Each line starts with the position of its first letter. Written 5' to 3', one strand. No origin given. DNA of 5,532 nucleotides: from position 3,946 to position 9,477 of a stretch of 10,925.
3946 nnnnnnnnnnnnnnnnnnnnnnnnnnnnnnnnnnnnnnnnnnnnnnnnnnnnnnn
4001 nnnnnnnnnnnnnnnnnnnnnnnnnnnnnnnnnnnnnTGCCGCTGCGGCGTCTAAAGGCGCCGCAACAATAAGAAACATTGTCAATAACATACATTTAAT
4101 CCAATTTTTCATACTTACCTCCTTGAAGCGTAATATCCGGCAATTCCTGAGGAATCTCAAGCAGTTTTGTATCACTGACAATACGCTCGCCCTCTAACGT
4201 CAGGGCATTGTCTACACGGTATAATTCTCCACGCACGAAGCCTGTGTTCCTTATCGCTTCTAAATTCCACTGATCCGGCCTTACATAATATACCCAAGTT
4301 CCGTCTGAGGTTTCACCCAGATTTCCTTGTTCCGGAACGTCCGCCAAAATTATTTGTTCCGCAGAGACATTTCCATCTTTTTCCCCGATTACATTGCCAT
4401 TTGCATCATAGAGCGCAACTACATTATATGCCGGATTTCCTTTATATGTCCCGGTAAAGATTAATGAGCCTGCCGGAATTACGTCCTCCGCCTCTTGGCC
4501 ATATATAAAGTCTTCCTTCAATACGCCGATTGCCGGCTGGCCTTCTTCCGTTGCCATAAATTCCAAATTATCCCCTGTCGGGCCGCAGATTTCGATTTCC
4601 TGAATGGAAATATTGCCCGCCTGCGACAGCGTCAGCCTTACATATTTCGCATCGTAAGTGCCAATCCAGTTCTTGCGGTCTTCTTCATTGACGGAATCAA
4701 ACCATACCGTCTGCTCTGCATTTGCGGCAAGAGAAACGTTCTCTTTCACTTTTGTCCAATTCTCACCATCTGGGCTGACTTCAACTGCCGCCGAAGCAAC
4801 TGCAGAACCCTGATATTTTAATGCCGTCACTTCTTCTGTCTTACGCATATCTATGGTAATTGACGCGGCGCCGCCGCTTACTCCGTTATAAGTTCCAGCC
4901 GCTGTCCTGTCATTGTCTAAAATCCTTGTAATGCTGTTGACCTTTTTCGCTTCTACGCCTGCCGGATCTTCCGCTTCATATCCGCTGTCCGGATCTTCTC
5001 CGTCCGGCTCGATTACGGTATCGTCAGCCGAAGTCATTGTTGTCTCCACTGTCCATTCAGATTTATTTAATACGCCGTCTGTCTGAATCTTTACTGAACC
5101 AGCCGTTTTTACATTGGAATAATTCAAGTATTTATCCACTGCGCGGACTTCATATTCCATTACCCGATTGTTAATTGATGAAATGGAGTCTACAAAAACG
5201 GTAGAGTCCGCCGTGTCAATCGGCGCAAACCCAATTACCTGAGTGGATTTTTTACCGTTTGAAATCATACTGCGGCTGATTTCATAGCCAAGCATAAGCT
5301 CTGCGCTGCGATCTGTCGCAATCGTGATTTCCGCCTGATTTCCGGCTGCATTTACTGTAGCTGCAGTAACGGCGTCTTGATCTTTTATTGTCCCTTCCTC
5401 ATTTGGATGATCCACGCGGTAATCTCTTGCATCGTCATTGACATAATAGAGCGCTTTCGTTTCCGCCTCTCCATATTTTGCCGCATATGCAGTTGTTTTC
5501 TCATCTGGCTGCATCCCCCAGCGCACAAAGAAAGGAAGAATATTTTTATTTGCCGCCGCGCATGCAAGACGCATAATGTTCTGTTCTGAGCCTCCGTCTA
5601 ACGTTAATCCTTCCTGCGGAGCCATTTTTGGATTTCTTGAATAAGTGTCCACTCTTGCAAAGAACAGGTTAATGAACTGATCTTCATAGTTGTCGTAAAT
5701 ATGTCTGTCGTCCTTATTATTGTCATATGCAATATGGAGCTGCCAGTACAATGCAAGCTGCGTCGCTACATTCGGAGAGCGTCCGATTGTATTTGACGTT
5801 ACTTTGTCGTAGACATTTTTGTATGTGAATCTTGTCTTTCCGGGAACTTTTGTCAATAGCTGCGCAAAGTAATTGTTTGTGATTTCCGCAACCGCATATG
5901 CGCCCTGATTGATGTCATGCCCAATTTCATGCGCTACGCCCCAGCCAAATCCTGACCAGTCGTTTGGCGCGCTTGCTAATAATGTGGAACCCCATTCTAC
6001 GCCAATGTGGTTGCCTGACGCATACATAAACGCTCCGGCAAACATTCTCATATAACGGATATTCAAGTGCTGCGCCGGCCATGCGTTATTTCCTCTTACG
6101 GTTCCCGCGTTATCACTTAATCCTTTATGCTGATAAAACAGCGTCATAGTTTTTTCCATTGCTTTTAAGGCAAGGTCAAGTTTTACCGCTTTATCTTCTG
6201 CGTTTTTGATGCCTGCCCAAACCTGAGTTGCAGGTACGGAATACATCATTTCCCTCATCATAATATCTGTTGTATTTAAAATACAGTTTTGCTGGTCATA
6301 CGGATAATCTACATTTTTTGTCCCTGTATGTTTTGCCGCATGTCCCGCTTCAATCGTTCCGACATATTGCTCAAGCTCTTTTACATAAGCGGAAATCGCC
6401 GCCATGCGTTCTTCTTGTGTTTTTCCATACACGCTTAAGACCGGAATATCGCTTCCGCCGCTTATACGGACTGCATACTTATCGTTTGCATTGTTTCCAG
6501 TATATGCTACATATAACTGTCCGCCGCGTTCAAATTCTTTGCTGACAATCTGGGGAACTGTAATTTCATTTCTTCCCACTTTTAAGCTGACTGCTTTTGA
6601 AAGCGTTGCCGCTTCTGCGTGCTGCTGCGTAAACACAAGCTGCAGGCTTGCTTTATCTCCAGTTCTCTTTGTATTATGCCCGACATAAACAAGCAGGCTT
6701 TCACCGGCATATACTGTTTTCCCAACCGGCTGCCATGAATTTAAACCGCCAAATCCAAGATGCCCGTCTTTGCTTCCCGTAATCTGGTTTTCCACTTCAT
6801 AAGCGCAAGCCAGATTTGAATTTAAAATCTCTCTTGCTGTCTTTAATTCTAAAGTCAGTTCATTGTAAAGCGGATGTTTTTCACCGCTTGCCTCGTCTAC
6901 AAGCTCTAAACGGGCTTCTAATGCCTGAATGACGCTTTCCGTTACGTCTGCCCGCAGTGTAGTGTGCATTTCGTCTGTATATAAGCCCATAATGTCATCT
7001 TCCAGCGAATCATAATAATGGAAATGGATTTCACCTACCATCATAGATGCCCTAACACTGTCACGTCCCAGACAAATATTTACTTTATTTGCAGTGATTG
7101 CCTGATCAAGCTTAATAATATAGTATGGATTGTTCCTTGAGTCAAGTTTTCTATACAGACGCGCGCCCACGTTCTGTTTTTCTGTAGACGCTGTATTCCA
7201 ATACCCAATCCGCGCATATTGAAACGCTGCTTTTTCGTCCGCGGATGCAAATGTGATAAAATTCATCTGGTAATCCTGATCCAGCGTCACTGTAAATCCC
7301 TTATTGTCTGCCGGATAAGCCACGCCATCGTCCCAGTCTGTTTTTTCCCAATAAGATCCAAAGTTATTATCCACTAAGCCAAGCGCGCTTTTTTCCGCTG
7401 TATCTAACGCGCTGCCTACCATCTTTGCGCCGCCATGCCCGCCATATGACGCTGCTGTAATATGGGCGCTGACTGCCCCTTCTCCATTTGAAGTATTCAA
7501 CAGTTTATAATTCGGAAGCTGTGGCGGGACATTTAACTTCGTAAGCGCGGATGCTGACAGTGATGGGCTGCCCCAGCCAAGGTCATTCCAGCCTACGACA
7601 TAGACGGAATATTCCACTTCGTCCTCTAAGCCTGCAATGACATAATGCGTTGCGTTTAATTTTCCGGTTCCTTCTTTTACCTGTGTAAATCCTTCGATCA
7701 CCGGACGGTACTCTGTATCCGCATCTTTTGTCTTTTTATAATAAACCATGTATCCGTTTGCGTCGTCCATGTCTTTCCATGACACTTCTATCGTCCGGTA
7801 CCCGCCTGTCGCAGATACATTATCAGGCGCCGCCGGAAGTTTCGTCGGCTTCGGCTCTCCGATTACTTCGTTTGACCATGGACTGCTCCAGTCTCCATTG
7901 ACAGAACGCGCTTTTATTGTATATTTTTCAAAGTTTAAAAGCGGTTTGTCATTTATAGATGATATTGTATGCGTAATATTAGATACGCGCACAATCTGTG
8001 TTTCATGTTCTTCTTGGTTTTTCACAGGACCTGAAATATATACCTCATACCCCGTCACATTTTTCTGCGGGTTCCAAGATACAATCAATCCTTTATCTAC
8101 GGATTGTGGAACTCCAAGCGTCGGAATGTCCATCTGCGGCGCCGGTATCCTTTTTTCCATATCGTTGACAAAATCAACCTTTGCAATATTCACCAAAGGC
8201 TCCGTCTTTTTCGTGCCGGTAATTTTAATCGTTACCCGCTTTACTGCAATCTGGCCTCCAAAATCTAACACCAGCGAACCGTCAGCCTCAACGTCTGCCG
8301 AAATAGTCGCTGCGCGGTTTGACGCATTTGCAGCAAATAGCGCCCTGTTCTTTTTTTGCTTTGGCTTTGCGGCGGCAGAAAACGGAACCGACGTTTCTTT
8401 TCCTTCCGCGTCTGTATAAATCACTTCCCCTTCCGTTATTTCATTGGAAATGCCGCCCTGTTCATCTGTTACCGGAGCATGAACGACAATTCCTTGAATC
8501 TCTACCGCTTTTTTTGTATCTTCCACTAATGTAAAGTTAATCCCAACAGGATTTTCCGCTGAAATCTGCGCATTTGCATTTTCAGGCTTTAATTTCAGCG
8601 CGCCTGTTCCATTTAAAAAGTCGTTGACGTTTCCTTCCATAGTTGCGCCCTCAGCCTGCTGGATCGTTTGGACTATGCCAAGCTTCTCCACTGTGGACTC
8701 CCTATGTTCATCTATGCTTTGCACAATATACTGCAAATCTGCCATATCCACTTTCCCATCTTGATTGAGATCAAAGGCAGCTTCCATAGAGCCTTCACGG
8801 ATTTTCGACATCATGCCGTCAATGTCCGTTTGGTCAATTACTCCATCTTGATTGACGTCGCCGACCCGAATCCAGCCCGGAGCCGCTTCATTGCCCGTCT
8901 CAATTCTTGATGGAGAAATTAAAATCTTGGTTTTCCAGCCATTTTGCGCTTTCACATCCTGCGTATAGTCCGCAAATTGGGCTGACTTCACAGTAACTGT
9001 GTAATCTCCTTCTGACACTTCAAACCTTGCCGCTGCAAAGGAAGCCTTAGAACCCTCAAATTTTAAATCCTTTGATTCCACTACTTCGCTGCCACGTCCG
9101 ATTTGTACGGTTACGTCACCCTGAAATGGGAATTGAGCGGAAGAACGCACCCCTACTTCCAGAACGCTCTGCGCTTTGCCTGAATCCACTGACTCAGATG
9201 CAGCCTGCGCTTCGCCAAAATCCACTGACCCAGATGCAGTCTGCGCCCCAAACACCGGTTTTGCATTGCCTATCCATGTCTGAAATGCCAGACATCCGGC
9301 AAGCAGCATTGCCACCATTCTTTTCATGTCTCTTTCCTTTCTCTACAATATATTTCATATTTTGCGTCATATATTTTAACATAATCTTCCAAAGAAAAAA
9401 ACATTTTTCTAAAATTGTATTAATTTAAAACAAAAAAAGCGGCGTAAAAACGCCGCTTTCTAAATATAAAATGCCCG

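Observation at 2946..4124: Translationally coupled partner gene: secreted protein with unknown N-domain and two hyper-basic FN3 modules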

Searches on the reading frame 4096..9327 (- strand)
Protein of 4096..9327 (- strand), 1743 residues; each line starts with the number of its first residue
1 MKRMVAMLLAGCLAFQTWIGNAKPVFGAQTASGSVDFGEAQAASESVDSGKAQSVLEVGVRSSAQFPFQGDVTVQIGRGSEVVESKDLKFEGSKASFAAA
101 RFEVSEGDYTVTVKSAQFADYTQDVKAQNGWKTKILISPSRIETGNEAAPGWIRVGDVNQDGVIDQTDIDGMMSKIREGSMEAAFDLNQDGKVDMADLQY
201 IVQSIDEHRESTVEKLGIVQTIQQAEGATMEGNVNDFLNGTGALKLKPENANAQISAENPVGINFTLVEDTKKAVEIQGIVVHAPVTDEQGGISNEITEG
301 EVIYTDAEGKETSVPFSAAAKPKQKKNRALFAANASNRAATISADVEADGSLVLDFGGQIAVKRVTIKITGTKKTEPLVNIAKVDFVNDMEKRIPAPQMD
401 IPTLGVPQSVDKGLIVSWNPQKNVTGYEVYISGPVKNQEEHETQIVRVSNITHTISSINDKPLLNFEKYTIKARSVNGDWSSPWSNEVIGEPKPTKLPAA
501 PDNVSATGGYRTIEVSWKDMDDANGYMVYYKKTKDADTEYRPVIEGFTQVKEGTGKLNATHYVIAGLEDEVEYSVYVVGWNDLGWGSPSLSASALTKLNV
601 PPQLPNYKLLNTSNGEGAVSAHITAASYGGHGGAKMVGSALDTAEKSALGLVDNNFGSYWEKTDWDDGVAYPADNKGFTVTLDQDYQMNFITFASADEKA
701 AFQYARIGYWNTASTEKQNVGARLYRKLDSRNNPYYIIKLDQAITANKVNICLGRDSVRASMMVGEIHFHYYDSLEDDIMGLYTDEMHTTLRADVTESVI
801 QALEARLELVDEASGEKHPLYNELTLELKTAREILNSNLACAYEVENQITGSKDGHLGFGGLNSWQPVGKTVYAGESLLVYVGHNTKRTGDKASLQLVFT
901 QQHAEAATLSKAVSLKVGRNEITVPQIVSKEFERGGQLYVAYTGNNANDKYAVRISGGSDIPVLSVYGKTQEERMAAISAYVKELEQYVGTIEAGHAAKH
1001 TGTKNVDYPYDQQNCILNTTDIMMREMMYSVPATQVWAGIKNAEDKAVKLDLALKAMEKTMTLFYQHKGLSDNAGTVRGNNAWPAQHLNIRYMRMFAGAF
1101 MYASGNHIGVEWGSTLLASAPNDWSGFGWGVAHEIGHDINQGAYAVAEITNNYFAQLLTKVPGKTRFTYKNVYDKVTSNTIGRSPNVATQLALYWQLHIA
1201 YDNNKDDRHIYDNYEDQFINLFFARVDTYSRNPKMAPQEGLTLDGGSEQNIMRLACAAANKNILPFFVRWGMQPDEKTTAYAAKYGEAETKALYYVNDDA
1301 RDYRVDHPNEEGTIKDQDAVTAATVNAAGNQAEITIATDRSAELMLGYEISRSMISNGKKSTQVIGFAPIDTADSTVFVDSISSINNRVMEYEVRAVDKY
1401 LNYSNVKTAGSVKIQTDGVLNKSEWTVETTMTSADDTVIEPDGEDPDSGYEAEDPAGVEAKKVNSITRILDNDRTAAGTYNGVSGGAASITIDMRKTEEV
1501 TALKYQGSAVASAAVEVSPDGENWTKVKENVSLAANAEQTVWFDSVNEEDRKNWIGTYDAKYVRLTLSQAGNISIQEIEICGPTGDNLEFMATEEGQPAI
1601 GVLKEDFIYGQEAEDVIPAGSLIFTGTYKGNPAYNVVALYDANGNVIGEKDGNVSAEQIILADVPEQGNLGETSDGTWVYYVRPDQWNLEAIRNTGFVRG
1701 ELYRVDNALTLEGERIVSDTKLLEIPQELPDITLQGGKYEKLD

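Call 5: search_protein_families(library=pfam, proteins=[window:4096-9327:-], max_evalue=0.01)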
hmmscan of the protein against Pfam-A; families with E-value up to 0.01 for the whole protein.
window:4096-9327:- (1743 aa): 9 families
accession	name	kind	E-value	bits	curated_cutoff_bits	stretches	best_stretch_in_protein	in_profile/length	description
PF00041.27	fn3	-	1.4e-10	41.7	25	2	500-591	2-80/84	Fibronectin type III domain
PF13402.12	Peptidase_M60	-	2e-09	37.9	25.8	1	1021-1271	31-275/275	Peptidase M60, enhancin and enhancin-like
PF00754.31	F5_F8_type_C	-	1.7e-08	35.1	28.2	1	1470-1572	18-118/127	F5/8 type C domain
PF00404.24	Dockerin_1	-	1e-06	29.3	22.9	1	156-202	2-53/57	Dockerin type I domain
PF13202.12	EF-hand_5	-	0.00096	19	25.9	0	184-199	7-22/25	EF hand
PF00036.39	EF-hand_1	-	0.00098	18.9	25.4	0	184-204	8-28/29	EF hand domain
PF16656.11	Pur_ac_phosph_N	-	0.002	19.1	30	0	506-586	8-86/93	Purple acid Phosphatase, N-terminal domain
PF22633.2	F5_F8_type_C_2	-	0.0023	18.9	27.8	0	1486-1547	18-85/91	NedA-like, galactose-binding domain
PF19912.4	DUF6385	-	0.0084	16.6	26.8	0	1506-1540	15-49/82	Domain of unknown function (DUF6385)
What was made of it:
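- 4096..9327 (-): M60-like peptidase gene (1743 aa), the proposed client enzyme. Pfam (call 5).
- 8707..8877 (-): Dockerin of the peptidase (GW motif at residue 151; Ca-loops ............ and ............; Pfam 156-202). Pfam Dockerin_1, 29.3 bits against a cut-off of 22.9 (call 5).
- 4612..4920 (-): F5/8 type C (CBM32-like) module of the peptidase. Call 5.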

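Call 6: search_protein_families(library=ncbifam, proteins=[window:4096-9327:-], max_evalue=0.01)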
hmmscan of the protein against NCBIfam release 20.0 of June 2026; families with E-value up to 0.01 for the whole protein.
window:4096-9327:- (1743 aa): 1 family
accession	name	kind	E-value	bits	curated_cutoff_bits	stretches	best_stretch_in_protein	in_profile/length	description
TIGR02222.1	chap_CsaA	subfamily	0.0089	16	119.65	0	352-416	30-94/107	export-related chaperone CsaA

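Call 72: search_solved_structures(query=window:4099-9327:-, max_evalue=0.001)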
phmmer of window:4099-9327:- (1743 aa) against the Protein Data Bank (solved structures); distinct sequences matched with E-value up to 0.001: 7.
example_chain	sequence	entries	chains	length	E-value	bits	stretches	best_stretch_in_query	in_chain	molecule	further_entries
7jfs_A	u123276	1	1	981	4.2e-26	93.9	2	1094-1353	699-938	F5/8 type C domain protein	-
5kdj_B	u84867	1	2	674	1.2e-25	92.4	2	1094-1354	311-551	F5/8 type C domain protein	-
5kdn_A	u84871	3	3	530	1.4e-22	82.1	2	1094-1353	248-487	F5/8 type C domain protein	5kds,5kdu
6xsz_A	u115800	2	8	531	6.5e-16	60.1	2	1094-1353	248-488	ZmpC Glycopeptidase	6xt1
6xsx_A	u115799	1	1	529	3.3e-10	41.2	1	837-983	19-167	ZmpA Glycopeptidase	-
9pks_A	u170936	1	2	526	0.00014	22.6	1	1093-1272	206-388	O-glycopeptidase BcM60F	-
7e72_E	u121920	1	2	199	0.00082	20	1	414-596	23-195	Angiopoietin-1 receptor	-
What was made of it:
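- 4096..9327 (-): Closest solved relatives are the C. perfringens ZmpB, ZmpC and ZmpA O-glycopeptidases (call 72).
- On Peptidase M60 (enhancin-like / O-glycopeptidase) for the client: PDB relatives are ZmpB (E 4e-26), ZmpC and ZmpA (call 72).
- Closest known: Clostridium perfringens non-cellulosomal cohesin-dockerin. Same: The closest solved relatives of the client peptidase are C. perfringens ZmpA, ZmpB and ZmpC (call 72).
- The client enzyme is related to mucin O-glycopeptidases (call 72) and carries a CBM32-like module (call 5).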

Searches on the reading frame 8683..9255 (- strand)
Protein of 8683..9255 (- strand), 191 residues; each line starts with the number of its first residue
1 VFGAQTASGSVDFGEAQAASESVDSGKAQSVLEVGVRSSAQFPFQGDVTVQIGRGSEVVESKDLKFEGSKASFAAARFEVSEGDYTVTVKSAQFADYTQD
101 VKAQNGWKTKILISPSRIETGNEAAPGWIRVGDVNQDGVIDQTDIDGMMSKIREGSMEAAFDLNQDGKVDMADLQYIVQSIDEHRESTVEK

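Call 57: find_homologous_proteins(query=window:8683-9255:-)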
Query window:8683-9255:- (191 aa): 2 proteins with E <= 0.001 among 177 candidates.
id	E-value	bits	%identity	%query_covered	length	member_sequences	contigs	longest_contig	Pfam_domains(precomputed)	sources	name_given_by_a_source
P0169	7.4e-62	226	98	60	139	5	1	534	-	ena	-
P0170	7.5e-39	151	98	42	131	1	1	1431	-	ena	-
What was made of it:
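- Tried and rejected: A search with the peptidase N-terminus plus dockerin, meant to find other clients carrying the same dockerin, returned only two fragments (call 57).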
